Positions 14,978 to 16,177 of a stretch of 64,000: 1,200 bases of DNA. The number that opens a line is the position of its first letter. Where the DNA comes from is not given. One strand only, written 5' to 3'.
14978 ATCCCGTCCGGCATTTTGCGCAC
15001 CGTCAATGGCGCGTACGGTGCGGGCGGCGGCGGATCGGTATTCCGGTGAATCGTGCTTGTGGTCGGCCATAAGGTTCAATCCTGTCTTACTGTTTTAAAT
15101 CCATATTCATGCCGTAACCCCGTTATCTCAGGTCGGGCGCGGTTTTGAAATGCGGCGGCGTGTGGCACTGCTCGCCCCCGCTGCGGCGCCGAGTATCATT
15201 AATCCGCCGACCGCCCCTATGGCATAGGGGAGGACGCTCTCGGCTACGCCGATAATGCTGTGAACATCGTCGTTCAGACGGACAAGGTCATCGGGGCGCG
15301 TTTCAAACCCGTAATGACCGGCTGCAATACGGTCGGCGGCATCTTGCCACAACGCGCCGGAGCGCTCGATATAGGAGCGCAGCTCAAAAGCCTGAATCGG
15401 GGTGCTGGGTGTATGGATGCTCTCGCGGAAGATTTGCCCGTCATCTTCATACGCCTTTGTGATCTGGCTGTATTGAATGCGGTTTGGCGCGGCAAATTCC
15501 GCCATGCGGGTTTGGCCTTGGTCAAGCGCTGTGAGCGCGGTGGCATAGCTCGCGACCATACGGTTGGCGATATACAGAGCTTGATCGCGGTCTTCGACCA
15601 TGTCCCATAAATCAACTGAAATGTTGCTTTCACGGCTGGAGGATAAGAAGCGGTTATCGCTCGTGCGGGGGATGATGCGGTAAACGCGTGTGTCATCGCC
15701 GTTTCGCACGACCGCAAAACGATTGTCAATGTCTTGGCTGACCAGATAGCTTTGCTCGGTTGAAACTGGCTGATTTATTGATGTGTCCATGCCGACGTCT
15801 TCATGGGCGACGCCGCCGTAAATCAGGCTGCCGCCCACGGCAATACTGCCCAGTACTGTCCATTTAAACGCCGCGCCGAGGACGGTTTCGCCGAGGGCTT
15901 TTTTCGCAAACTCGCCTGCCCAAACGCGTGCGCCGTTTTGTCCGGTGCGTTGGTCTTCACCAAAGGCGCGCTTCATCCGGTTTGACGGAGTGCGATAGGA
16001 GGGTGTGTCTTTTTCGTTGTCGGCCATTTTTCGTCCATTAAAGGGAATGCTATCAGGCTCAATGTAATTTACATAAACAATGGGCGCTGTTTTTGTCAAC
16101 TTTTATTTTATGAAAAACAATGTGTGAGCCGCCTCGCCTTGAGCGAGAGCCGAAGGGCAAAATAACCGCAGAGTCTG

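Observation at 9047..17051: Eight tandem paralogues of an unrecognised two-TM envelope protein family, with a J-domain gene embedded in the array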

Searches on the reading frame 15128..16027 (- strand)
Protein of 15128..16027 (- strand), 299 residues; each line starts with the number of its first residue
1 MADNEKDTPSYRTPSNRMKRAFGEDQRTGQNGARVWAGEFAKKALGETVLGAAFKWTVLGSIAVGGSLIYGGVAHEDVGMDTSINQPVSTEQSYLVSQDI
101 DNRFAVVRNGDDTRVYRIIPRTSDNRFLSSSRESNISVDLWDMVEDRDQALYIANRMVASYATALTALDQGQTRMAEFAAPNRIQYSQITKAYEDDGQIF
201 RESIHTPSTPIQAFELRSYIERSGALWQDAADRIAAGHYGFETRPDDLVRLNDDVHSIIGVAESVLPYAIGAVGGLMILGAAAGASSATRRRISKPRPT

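Call 4: search_protein_families(library=pfam, proteins=[window:15128-16027:-], max_evalue=1)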
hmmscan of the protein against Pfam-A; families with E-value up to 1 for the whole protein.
window:15128-16027:- (299 aa): 0 families

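Call 5: search_protein_families(library=ncbifam, proteins=[window:15128-16027:-], max_evalue=1)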
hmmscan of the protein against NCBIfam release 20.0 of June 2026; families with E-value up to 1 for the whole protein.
window:15128-16027:- (299 aa): 1 family
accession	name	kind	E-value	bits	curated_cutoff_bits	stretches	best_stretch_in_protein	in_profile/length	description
NF038356.1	actino_DLW39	hypoth_equivalog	0.46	10.4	24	0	55-70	2-17/38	DLW-39 family protein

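Call 47: search_protein_families(library=padloc, proteins=[window:15128-16027:-], max_evalue=0.1)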
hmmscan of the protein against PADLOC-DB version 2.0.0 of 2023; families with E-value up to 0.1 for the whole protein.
window:15128-16027:- (299 aa): 0 families
